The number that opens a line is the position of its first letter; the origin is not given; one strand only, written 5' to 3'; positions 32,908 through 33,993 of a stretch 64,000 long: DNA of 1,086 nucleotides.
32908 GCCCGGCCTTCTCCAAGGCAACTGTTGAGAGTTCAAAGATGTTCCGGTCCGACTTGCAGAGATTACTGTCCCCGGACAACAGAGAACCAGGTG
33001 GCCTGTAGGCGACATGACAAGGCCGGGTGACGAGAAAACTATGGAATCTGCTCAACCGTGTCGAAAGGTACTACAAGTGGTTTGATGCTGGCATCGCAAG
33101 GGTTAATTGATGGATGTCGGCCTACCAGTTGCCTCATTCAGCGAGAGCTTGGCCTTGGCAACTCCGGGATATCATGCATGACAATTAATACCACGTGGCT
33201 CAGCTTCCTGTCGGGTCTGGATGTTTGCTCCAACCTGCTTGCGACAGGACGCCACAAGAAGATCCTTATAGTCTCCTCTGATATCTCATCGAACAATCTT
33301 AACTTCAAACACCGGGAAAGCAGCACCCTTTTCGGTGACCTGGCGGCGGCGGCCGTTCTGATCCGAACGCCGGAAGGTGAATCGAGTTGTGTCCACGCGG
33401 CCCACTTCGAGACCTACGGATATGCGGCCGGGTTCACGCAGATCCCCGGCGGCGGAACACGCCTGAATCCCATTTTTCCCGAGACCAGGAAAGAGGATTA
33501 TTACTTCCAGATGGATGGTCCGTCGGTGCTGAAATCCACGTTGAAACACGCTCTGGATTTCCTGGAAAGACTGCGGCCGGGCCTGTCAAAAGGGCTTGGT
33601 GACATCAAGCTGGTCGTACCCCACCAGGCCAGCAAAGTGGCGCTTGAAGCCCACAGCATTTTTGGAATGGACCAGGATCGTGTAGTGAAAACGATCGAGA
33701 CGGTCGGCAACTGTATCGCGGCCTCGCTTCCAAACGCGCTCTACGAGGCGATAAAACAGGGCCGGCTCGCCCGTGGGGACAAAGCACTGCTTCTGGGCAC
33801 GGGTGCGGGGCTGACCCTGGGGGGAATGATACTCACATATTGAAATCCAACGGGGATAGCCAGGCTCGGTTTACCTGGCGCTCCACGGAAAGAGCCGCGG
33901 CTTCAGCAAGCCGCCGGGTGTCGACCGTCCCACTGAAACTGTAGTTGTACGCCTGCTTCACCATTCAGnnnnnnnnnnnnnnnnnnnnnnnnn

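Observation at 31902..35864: Lineage-specific 4-kb block inserted between comM and yraN (lipoprotein, fabH-like remnant, GT-C-like membrane protein)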

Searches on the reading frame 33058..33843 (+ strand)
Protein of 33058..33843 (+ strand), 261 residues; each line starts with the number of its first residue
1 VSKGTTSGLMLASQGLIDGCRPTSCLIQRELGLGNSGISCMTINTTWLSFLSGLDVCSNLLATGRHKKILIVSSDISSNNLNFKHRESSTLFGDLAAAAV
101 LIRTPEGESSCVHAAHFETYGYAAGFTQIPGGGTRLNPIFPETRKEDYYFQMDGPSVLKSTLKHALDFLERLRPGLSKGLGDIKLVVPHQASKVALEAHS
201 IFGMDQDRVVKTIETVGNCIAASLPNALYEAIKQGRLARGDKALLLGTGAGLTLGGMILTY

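Call 3: search_protein_families(library=pfam, proteins=[window:33058-33843:+], max_evalue=0.1)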
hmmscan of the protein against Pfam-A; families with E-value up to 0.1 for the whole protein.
window:33058-33843:+ (261 aa): 2 families
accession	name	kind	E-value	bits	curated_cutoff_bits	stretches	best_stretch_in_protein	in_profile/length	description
PF08541.16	ACP_syn_III_C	-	6.5e-22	77.9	26.6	1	181-260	9-89/90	3-Oxoacyl-[acyl-carrier-protein (ACP)] synthase III C terminal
PF08545.16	ACP_syn_III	-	1.3e-14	54.3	24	1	43-121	3-80/80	3-Oxoacyl-[acyl-carrier-protein (ACP)] synthase III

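Call 4: search_protein_families(library=ncbifam, proteins=[window:33058-33843:+], max_evalue=0.1)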
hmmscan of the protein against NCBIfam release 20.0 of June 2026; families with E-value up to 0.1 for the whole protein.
window:33058-33843:+ (261 aa): 9 families
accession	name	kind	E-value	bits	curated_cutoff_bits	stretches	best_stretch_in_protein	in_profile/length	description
NF005541.0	PRK07204.1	equivalog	4.1e-73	246.6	402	1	22-261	90-329/329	beta-ketoacyl-ACP synthase III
NF006829.0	PRK09352.1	subfamily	1.5e-38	132.6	249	1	22-260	91-320/322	beta-ketoacyl-ACP synthase 3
TIGR00747.1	fabH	subfamily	9e-34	117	292.1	1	22-259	89-320/322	beta-ketoacyl-ACP synthase III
NF004623.0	PRK05963.1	equivalog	2.9e-25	89.2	437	1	21-259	91-326/328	beta-ketoacyl-ACP synthase III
NF006720.0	PRK09258.1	equivalog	7.1e-15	55.1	285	1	23-253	100-330/338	3-oxoacyl-ACP synthase III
NF005703.0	PRK07515.1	equivalog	1.5e-14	53.7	304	1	27-259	139-370/373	beta-ketoacyl-ACP synthase III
NF005308.0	PRK06840.1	equivalog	2.2e-09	36.8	315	1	25-259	95-333/339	3-oxoacyl-ACP synthase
NF009519.0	PRK12880.1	equivalog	8.3e-05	22.1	436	1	23-259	99-336/353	beta-ketoacyl-ACP synthase III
TIGR01835.1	HMG-CoA-S_prok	equivalog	0.076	11.8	360.35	0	10-82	73-144/382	hydroxymethylglutaryl-CoA synthase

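Call 16: find_homologous_proteins(query=window:33058-33843:+)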
Query window:33058-33843:+ (261 aa): 1912 proteins with E <= 0.001 among 7062 candidates; the best 120 are listed.
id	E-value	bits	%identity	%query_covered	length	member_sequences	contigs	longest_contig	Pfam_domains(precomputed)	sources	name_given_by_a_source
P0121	2.4e-141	488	100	85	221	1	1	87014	PF08545.17,PF08541.17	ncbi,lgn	-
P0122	1.6e-131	455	86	92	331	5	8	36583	PF08545.17,PF08541.17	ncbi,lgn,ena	-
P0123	4.7e-125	434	77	97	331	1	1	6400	PF08545.17,PF08541.17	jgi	jgi:3-oxoacyl-[acyl-carrier-protein] synthase-3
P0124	2.4e-122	425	76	97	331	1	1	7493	PF08545.17,PF08541.17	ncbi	-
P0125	3.4e-122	425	77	98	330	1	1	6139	PF08545.17,PF08541.17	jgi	jgi:3-oxoacyl-[acyl-carrier-protein] synthase III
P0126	5.8e-120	418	74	97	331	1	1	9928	PF08545.17,PF08541.17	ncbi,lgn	-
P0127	4.9e-109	382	70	97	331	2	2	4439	PF08545.17,PF08541.17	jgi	jgi:3-oxoacyl-[acyl-carrier-protein] synthase III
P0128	1.0e-100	354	65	95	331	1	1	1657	PF08545.17,PF08541.17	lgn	-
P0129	2.6e-93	330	64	90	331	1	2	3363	PF08545.17,PF08541.17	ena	-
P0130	2.8e-91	324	59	96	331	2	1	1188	PF08545.17,PF00108.30,PF08541.17,PF00195.26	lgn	-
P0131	1.5e-90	321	63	90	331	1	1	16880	PF08545.17,PF08541.17,PF00195.26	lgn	-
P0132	2.3e-90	321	65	90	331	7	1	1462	PF08545.17,PF08541.17,PF00195.26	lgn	-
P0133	4.1e-90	320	61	96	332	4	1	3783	PF08545.17,PF00108.30,PF08541.17,PF00195.26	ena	-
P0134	2.2e-89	317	59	97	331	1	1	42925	PF08545.17,PF08541.17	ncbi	-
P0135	2.7e-89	317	60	95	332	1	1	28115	PF08545.17,PF08541.17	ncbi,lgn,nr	ncbi:MAG: ketoacyl-ACP synthase III [Deltaproteobacteria bacterium]|nr:ketoacyl-ACP synthase III [De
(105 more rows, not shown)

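Call 17: find_encoding_contigs(protein=P0122, flank=10000, max_places=5)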
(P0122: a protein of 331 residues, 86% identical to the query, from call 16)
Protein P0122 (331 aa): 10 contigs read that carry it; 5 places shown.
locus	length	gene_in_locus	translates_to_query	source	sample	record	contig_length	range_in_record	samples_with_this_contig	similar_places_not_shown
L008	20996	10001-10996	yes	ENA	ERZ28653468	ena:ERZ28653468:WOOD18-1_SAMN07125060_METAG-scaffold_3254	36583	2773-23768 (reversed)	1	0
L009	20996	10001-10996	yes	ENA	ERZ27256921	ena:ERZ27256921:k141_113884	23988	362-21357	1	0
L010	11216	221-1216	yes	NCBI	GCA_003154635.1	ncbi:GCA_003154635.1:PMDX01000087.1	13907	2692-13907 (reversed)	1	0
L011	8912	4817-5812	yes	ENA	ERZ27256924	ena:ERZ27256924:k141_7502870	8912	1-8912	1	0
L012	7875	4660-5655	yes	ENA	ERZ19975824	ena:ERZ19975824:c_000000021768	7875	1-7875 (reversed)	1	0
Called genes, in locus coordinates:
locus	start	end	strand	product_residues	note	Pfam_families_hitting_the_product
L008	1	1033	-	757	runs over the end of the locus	PF18986:DUF5719 (weak), PF07100:ASRT (faint)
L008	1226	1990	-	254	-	PF00037:Fer4 (faint), PF13237:Fer4_10 (weak), PF14697:Fer4_21 (weak), PF12838:Fer4_7 (weak)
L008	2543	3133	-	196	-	PF18986:DUF5719 (faint)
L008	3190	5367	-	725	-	-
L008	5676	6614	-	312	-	PF01557:FAA_hydrolase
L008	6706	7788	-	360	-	PF00753:Lactamase_B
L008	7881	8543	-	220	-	PF01833:TIG, PF14734:DUF4469 (faint)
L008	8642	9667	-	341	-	PF00756:Esterase (weak), PF10503:Esterase_PHB, PF00326:Peptidase_S9 (faint)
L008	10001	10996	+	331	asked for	PF08545:ACP_syn_III, PF08541:ACP_syn_III_C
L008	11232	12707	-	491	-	PF03816:LytR_cpsA_psr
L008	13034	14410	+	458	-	PF03816:LytR_cpsA_psr, PF13399:LytR_C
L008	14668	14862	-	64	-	-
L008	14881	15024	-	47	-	-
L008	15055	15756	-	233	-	PF00753:Lactamase_B, PF12706:Lactamase_B_2 (weak)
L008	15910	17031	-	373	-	-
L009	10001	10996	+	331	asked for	PF08545:ACP_syn_III, PF08541:ACP_syn_III_C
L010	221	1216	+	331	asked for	PF08545:ACP_syn_III, PF08541:ACP_syn_III_C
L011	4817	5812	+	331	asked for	PF08545:ACP_syn_III, PF08541:ACP_syn_III_C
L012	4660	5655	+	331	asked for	PF08545:ACP_syn_III, PF08541:ACP_syn_III_C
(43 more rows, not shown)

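Call 18: find_encoding_contigs(protein=P0121, flank=3000, max_places=2)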
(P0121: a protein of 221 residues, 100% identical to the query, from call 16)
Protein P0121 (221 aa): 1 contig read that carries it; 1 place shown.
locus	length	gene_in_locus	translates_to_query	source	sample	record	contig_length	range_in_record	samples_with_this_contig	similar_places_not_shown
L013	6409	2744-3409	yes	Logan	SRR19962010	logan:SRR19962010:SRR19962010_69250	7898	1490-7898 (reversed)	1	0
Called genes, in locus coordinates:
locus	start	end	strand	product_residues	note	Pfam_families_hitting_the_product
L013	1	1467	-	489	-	?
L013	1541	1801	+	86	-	-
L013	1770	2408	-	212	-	-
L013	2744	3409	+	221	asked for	PF08545:ACP_syn_III, PF08541:ACP_syn_III_C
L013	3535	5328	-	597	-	PF19830:DUF6311, PF10131:PTPS_related (weak)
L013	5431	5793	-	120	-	PF02021:UPF0102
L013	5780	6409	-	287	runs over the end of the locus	PF01351:RNase_HII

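Call 63: search_protein_families(library=ncbifam, proteins=[P0122], max_evalue=0.001)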
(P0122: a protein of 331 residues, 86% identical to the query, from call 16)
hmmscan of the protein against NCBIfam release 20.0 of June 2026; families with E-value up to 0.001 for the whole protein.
P0122 (331 aa): 13 families
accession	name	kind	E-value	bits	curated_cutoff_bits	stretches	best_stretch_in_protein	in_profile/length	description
NF005541.0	PRK07204.1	equivalog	2.1e-108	362.6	402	1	7-331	5-329/329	beta-ketoacyl-ACP synthase III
NF006829.0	PRK09352.1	subfamily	2.5e-66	223.9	249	1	7-330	5-320/322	beta-ketoacyl-ACP synthase 3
TIGR00747.1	fabH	subfamily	5.8e-61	206.3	292.1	1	8-330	4-321/322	beta-ketoacyl-ACP synthase III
NF004623.0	PRK05963.1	equivalog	5.6e-57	193.5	437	1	8-329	7-326/328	beta-ketoacyl-ACP synthase III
NF006720.0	PRK09258.1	equivalog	1.8e-31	109.7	285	1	9-323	8-330/338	3-oxoacyl-ACP synthase III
NF005308.0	PRK06840.1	equivalog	2.4e-26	92.6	315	1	7-329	5-333/339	3-oxoacyl-ACP synthase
NF005703.0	PRK07515.1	equivalog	5.3e-22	78.2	304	1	45-329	87-370/373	beta-ketoacyl-ACP synthase III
NF009519.0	PRK12880.1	equivalog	2e-16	60.3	436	1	27-330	29-337/353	beta-ketoacyl-ACP synthase III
NF003274.0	PRK04262.1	equivalog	1.8e-11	43.7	244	1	8-149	4-145/347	hydroxymethylglutaryl-CoA synthase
NF005293.2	PRK06816.1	subfamily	2e-11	43.6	450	1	37-155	38-160/378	StlD/DarB family beta-ketosynthase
NF053539.1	resorcinol_DarB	exception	6.2e-06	25.6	550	0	59-144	67-150/377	dialkylresorcinol biosynthesis protein DarB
NF042429.2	DHPHCoAsyn_DpgA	equivalog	1.3e-05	24.3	425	1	53-323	69-342/350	3,5-dihydroxyphenylacetyl-CoA synthase DpgA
TIGR00748.1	HMG_CoA_syn_Arc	equivalog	5.8e-05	22.5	353.35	1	9-281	4-257/345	hydroxymethylglutaryl-CoA synthase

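Call 66: find_encoding_contigs(protein=P0126, flank=6000, max_places=2)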
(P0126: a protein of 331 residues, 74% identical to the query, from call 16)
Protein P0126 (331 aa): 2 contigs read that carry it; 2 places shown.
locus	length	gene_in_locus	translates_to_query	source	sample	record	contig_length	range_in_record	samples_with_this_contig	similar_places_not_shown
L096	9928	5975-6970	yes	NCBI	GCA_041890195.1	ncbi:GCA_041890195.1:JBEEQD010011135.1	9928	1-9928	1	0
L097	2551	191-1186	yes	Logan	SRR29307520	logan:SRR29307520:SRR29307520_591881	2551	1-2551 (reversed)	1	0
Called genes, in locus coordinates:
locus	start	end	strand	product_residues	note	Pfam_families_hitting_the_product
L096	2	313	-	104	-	?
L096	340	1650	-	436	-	-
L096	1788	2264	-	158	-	PF03449:GreA_GreB_N, PF01272:GreA_GreB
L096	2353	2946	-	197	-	PF06210:DUF1003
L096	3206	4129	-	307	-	-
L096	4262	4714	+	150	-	-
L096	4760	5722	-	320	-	PF00795:CN_hydrolase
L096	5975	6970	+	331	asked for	PF08545:ACP_syn_III, PF08541:ACP_syn_III_C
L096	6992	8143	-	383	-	-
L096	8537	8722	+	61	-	-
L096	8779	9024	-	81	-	PF14864:Alkyl_sulf_C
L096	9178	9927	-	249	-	?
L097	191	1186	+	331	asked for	PF08545:ACP_syn_III, PF08541:ACP_syn_III_C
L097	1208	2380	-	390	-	-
